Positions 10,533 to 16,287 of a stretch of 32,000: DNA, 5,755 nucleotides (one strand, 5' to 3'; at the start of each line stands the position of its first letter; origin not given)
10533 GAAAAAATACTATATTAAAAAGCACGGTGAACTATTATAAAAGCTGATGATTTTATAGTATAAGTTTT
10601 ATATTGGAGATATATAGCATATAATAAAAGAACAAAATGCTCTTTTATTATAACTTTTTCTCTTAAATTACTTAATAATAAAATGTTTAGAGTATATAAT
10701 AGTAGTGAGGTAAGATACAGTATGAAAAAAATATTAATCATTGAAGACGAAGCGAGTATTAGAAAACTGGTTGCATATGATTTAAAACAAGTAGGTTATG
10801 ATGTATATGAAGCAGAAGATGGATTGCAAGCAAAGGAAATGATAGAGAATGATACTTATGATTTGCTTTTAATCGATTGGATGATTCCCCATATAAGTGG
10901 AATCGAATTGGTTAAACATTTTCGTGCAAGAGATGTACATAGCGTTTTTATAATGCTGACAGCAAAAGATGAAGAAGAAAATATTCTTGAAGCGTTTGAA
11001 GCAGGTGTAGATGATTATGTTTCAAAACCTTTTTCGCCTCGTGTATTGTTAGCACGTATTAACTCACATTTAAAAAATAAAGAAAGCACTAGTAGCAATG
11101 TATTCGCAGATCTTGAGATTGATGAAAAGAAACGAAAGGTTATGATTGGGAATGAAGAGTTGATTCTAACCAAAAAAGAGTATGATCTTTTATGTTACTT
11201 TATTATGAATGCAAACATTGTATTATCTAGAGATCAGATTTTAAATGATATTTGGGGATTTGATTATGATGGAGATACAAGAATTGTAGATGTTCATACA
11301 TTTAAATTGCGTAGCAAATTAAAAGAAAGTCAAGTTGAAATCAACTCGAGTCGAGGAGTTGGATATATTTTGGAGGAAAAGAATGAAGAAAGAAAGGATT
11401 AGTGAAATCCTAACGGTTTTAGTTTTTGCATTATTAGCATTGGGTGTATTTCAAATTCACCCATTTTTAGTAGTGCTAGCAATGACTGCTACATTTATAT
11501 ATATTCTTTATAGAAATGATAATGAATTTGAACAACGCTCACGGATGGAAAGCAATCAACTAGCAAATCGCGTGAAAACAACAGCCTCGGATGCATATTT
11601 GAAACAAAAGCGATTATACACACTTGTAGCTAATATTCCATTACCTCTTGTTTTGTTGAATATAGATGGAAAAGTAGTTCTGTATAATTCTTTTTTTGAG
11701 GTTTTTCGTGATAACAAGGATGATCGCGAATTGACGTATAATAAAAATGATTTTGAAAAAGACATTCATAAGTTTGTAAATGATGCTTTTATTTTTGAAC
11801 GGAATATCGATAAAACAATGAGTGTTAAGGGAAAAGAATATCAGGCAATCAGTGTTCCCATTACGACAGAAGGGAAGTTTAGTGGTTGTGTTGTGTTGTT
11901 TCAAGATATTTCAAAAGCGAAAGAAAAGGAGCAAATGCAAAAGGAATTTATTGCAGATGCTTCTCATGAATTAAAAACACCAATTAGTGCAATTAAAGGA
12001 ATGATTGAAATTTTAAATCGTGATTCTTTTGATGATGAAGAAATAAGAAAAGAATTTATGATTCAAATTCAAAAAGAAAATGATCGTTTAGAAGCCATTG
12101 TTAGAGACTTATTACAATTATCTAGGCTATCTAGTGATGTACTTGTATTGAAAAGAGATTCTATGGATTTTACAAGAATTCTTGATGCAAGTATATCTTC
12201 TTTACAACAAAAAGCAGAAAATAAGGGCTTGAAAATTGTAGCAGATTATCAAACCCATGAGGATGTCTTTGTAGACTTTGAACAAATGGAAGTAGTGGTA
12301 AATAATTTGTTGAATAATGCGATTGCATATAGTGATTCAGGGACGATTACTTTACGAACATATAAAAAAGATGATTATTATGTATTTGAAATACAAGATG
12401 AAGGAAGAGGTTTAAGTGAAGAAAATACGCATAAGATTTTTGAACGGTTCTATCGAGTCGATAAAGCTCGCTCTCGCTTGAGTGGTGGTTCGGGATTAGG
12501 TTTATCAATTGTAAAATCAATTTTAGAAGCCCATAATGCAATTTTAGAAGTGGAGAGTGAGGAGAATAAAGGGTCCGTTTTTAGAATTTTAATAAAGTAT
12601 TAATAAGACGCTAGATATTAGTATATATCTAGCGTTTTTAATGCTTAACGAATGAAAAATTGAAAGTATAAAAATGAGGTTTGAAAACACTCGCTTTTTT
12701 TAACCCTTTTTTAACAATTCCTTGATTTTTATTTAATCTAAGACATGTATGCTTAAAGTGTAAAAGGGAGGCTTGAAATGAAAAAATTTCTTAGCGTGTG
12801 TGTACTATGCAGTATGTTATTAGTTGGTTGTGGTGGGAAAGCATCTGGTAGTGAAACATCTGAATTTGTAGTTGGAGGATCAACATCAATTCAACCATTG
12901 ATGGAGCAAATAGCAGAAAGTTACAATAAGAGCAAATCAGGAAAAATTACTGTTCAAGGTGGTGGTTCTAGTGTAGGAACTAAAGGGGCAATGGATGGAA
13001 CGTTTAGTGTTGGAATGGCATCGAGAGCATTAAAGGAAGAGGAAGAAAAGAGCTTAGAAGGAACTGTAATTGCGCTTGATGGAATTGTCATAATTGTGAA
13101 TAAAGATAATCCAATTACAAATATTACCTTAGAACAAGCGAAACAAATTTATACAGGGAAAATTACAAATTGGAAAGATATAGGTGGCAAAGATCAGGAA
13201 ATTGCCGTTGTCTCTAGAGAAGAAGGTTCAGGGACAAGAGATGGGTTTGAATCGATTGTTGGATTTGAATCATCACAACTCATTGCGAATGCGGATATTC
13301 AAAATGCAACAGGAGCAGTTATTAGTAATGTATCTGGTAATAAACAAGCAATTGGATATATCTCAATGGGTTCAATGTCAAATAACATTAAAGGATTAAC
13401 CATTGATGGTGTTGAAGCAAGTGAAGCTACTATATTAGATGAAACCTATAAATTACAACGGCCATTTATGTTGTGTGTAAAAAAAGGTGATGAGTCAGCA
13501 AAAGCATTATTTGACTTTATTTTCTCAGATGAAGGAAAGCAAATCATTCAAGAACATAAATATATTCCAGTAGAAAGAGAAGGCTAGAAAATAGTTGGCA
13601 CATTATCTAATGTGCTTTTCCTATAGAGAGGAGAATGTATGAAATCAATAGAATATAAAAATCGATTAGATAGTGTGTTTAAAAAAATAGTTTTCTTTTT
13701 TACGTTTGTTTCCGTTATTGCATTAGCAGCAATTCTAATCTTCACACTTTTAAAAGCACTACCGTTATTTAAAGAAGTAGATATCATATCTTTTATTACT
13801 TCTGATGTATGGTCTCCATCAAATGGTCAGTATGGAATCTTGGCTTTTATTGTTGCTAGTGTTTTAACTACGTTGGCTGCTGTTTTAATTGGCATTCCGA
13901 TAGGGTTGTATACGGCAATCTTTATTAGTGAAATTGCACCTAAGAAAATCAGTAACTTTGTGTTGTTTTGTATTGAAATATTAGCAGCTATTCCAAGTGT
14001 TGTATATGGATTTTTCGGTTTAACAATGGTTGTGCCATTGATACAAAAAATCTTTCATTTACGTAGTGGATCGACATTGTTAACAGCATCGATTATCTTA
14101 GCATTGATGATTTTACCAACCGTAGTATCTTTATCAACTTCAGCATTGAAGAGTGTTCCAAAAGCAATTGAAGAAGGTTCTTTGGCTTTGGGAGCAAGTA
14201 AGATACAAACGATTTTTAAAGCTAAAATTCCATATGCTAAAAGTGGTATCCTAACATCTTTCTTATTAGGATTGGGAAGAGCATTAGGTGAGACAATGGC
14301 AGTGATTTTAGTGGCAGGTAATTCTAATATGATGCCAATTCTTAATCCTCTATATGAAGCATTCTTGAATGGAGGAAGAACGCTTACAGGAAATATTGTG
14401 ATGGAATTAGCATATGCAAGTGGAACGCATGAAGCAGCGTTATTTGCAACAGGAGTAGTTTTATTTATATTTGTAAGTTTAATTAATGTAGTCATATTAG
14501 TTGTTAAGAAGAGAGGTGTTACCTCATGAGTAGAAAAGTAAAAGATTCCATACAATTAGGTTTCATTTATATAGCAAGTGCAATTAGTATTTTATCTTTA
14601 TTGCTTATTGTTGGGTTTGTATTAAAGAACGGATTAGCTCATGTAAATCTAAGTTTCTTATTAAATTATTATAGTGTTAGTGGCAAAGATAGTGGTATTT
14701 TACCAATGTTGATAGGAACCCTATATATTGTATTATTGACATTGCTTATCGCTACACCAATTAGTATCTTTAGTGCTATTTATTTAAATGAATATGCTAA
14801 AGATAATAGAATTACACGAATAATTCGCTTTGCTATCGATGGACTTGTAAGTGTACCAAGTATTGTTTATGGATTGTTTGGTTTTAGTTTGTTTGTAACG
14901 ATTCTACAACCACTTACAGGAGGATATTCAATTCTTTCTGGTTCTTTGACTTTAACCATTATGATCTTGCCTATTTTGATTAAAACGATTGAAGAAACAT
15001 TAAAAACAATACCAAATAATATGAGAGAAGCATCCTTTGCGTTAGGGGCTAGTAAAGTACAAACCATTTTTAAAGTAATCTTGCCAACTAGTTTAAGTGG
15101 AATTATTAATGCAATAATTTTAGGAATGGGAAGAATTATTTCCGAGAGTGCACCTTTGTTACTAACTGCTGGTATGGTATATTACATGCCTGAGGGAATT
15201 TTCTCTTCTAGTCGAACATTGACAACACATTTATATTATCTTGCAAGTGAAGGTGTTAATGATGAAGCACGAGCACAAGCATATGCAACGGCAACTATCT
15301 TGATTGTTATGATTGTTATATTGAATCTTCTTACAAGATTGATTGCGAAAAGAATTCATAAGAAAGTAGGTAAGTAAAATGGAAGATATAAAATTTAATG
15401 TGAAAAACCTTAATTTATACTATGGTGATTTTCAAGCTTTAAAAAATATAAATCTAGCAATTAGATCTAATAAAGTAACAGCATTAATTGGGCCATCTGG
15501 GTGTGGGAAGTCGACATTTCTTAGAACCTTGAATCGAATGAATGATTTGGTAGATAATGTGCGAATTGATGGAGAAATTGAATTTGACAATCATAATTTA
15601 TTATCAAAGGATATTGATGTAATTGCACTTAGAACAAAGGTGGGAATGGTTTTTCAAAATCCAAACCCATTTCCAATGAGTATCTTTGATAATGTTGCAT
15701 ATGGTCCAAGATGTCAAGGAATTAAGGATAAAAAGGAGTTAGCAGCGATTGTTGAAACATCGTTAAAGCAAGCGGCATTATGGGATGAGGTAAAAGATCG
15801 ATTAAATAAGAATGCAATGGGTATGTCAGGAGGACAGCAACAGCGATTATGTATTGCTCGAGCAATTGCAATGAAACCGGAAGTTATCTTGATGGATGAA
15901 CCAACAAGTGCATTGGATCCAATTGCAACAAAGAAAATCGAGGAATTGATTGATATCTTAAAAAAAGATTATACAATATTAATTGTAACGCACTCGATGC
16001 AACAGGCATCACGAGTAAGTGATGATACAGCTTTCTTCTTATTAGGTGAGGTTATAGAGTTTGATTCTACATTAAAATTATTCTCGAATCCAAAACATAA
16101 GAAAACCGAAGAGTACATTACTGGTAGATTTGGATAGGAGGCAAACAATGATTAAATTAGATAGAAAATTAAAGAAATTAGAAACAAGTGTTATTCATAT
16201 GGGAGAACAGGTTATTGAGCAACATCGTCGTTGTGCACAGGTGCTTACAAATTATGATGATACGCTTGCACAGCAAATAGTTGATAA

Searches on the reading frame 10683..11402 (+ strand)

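Call 68: search_protein_families(library=pfam, proteins=[window:10683-11402:+], max_evalue=0.00001)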
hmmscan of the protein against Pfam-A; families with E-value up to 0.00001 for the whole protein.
window:10683-11402:+ (239 aa): 2 families
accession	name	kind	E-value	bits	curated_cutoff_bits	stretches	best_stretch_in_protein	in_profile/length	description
PF00072.30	Response_reg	-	1.9e-28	99.3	30.2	1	17-127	1-111/111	Response regulator receiver domain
PF00486.34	Trans_reg_C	-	4.6e-22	78.3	26.2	1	158-230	2-77/77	Transcriptional regulatory protein, C terminal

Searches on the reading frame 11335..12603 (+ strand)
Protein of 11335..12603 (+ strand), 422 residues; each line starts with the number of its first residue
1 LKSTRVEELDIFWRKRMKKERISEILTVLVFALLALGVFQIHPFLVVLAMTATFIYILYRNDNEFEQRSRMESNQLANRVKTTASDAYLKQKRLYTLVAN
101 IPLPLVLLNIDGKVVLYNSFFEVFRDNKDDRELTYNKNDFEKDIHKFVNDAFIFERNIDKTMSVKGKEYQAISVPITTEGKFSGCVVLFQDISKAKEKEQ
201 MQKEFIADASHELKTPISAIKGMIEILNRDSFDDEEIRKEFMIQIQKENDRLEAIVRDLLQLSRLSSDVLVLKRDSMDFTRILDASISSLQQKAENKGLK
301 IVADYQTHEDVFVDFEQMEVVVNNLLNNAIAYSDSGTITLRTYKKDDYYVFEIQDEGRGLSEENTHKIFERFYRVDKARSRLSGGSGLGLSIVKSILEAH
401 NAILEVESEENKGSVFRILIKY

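Call 71: search_protein_families(library=pfam, proteins=[window:11335-12603:+], max_evalue=0.00001)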
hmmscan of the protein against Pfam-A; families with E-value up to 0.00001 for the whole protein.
window:11335-12603:+ (422 aa): 2 families
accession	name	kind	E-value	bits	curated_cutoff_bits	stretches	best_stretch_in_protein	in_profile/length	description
PF02518.31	HATPase_c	-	4.9e-24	85.3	26.4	1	316-421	4-108/111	Histidine kinase-, DNA gyrase B-, and HSP90-like ATPase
PF00512.31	HisKA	-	3.4e-17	62.7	26.9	1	202-266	2-64/66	His Kinase A (phospho-acceptor) domain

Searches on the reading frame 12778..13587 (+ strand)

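Call 71: search_protein_families(library=pfam, proteins=[window:12778-13587:+], max_evalue=0.00001)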
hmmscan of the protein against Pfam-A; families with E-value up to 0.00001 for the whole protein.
window:12778-13587:+ (269 aa): 3 families
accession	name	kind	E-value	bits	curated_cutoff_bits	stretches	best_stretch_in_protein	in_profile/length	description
PF12849.12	PBP_like_2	-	1.7e-36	126.8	27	1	23-252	5-267/267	PBP superfamily domain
PF12727.12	PBP_like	-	1.5e-12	47.5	27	1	49-209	4-163/193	PBP superfamily domain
PF13531.11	SBP_bac_11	-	3.3e-10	40.6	25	1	32-260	3-224/227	Bacterial extracellular solute-binding protein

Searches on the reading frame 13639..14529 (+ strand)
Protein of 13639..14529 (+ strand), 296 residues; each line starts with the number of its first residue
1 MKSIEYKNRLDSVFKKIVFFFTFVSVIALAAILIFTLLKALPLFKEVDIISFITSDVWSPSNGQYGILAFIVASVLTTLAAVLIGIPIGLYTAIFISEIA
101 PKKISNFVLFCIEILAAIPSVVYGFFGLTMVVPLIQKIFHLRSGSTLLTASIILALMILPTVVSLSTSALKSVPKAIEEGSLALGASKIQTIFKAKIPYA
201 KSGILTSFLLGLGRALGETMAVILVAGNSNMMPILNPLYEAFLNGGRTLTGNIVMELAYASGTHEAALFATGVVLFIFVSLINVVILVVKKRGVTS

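Call 71: search_protein_families(library=pfam, proteins=[window:13639-14529:+], max_evalue=0.00001)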
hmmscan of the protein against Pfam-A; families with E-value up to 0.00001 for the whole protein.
window:13639-14529:+ (296 aa): 1 family
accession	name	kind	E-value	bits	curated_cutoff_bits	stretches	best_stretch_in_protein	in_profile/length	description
PF00528.27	BPD_transp_1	-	3.8e-17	63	26.4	1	85-286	1-171/184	Binding-protein-dependent transport system inner membrane component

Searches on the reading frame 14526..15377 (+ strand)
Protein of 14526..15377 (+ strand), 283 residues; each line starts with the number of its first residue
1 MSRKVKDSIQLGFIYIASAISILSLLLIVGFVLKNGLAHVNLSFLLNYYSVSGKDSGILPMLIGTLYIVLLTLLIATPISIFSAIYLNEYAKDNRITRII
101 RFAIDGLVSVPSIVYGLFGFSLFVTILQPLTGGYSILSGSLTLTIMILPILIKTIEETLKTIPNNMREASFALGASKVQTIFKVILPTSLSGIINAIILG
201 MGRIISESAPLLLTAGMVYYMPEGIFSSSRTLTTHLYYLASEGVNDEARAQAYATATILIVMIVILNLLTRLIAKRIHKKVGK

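Call 71: search_protein_families(library=pfam, proteins=[window:14526-15377:+], max_evalue=0.00001)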
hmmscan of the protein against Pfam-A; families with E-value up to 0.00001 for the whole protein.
window:14526-15377:+ (283 aa): 1 family
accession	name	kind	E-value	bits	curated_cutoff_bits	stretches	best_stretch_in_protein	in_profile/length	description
PF00528.27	BPD_transp_1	-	1.6e-19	70.8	26.4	1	77-278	2-183/184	Binding-protein-dependent transport system inner membrane component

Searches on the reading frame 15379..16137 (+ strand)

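Call 71: search_protein_families(library=pfam, proteins=[window:15379-16137:+], max_evalue=0.00001)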
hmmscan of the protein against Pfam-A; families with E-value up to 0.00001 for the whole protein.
window:15379-16137:+ (252 aa): 3 families
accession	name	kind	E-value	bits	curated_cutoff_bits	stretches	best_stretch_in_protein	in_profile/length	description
PF00005.33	ABC_tran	-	3.6e-32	112.3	25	1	21-177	1-137/137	ABC transporter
PF13304.12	AAA_21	-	1.5e-13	51.9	27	1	134-207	223-300/304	AAA domain, putative AbiEii toxin, Type IV TA system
PF02463.25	SMC_N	-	3.4e-08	33.6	40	1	17-213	9-205/220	RecF/RecN/SMC N terminal domain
